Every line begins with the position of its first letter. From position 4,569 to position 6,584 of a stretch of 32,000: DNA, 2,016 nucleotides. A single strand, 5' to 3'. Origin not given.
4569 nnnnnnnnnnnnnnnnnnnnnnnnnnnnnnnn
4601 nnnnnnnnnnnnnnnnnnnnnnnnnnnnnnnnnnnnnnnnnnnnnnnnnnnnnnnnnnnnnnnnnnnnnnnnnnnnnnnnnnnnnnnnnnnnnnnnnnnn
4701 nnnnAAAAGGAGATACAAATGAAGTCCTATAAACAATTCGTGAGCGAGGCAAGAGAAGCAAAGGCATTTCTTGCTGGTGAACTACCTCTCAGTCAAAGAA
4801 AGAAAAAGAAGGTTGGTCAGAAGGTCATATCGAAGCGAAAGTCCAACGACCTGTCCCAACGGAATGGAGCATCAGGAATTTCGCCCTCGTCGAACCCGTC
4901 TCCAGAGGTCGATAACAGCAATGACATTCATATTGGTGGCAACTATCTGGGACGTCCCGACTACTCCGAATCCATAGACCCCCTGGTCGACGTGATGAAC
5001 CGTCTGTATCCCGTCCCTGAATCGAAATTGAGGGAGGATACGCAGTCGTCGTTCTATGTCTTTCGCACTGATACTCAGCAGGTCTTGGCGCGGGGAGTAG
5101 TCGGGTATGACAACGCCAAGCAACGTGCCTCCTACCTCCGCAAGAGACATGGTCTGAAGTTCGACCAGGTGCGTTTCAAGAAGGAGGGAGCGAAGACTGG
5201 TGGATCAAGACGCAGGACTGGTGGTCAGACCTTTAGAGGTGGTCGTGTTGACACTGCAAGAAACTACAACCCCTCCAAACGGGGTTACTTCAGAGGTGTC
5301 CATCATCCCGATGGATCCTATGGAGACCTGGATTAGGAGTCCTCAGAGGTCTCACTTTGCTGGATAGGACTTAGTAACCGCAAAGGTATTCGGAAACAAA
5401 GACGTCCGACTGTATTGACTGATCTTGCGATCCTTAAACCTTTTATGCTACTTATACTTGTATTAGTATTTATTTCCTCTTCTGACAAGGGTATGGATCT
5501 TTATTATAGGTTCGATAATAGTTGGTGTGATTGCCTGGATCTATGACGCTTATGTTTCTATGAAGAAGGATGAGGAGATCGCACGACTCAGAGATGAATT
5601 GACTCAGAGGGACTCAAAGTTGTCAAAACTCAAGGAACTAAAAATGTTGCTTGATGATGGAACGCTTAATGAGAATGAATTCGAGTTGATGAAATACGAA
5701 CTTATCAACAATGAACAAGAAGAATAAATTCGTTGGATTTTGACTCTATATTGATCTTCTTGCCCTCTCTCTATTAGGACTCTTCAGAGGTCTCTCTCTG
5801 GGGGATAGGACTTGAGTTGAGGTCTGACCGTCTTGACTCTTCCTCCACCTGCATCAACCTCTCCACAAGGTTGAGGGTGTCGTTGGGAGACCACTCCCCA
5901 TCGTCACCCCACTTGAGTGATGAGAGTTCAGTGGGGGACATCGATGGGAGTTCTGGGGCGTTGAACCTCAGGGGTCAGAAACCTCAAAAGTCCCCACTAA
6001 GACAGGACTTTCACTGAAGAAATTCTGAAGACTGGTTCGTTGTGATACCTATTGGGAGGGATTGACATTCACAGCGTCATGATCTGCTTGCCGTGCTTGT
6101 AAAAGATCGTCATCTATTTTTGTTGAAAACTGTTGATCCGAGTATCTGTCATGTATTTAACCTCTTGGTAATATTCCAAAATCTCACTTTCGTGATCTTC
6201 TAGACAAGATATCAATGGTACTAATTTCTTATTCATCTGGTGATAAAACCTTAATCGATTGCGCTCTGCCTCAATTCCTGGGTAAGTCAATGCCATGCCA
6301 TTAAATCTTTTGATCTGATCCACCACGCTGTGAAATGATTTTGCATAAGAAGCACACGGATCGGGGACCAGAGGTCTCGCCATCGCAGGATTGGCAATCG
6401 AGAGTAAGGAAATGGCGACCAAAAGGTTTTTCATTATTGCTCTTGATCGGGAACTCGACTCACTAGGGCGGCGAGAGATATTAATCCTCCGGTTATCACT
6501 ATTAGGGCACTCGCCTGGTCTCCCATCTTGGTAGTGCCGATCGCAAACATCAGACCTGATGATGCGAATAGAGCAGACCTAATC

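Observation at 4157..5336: Tightly coupled four-gene operon: two tandem RHH mini-proteins plus two unknown proteins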

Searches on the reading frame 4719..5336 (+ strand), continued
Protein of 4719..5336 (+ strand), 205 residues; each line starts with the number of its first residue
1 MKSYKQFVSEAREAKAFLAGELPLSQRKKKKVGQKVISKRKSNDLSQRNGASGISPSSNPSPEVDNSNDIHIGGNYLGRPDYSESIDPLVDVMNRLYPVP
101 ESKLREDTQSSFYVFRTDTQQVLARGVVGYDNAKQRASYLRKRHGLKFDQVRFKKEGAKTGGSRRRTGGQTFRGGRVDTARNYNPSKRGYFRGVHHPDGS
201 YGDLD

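Call 103: search_protein_families(library=pfam, alignment_id=A11, max_evalue=0.1)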
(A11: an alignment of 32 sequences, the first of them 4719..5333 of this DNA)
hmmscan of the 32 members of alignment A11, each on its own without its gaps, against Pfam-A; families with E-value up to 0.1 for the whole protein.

A. member 1, window:4719-5333:+ (205 aa): 0 families

B. families by the number of members that match (of 32 scanned): 15 families
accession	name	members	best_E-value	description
PF00847.26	AP2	1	0.0055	AP2 domain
PF19131.5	DUF5814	1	0.012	Family of unknown function (DUF5814)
PF14120.11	YhzD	1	0.02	YhzD-like protein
PF23048.1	SH3-A_UBE2O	1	0.022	UBE2O, N-terminal SH3-A domain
PF01451.26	LMWPc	1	0.023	Low molecular weight phosphotyrosine protein phosphatase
PF24609.1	IQ_SCN5A_C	1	0.03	SCN5A-like, C-terminal IQ motif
PF20276.3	CTD1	1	0.033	C-terminal domain 1 of the ABC-three component (ABC-3C) systems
PF15397.11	DUF4618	1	0.049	Domain of unknown function (DUF4618)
PF05937.16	EB1_binding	1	0.051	EB-1 Binding Domain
PF14844.12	PH_BEACH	1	0.052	PH domain associated with Beige/BEACH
PF01443.25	Viral_helicase1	1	0.064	Viral superfamily 1 RNA helicase core domain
PF21133.2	CAA_C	1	0.067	CCA-adding enzyme, C-terminal domain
PF18847.6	LPD29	1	0.081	Large polyvalent protein associated domain 29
PF02407.22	Viral_Rep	1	0.084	Putative viral replication protein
PF13460.12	NAD_binding_10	1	0.092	NAD(P)H-binding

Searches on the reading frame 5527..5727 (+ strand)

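Call 6: search_protein_families(library=pfam, proteins=[window:5527-5727:+], max_evalue=1)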
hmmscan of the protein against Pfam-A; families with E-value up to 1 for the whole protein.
window:5527-5727:+ (66 aa): 2 families
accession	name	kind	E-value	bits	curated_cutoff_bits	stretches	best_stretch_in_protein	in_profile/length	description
PF09851.14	SHOCT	-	0.00025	21.1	27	1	34-56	2-24/28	Short C-terminal domain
PF05120.17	GvpG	-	0.015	15.9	30.6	1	33-60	35-62/67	Gas vesicle protein G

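Call 7: search_protein_families(library=phrogs, proteins=[window:5527-5727:+], max_evalue=1)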
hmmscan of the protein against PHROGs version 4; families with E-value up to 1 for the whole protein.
window:5527-5727:+ (66 aa): 5 families
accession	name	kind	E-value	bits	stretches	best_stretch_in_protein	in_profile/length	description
phrog_888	-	unknown function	4e-06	27.8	1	7-61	217-270/271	-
phrog_2700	-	unknown function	0.0002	21.9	1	24-61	295-330/331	-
phrog_5886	-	unknown function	0.022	15.8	1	34-63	10-38/45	-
phrog_20665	-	unknown function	0.031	14.7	1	24-61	268-305/306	-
phrog_3934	-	unknown function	0.052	13.8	1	13-56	107-150/336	-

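Call 46: search_protein_families(library=padloc, proteins=[window:5527-5727:+], max_evalue=1)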
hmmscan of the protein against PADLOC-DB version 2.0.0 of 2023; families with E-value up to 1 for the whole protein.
window:5527-5727:+ (66 aa): 0 families

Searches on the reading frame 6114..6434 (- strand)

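Call 6: search_protein_families(library=pfam, proteins=[window:6114-6434:-], max_evalue=1)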
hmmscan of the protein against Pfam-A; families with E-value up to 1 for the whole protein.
window:6114-6434:- (106 aa): 0 families

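Call 7: search_protein_families(library=phrogs, proteins=[window:6114-6434:-], max_evalue=1)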
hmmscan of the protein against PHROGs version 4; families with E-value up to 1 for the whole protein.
window:6114-6434:- (106 aa): 1 family
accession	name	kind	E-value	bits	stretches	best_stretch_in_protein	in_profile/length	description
phrog_20613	-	unknown function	0.12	13.6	1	57-101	26-70/98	-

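Call 46: search_protein_families(library=padloc, proteins=[window:6114-6434:-], max_evalue=1)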
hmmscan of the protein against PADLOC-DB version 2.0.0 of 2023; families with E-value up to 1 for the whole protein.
window:6114-6434:- (106 aa): 0 families
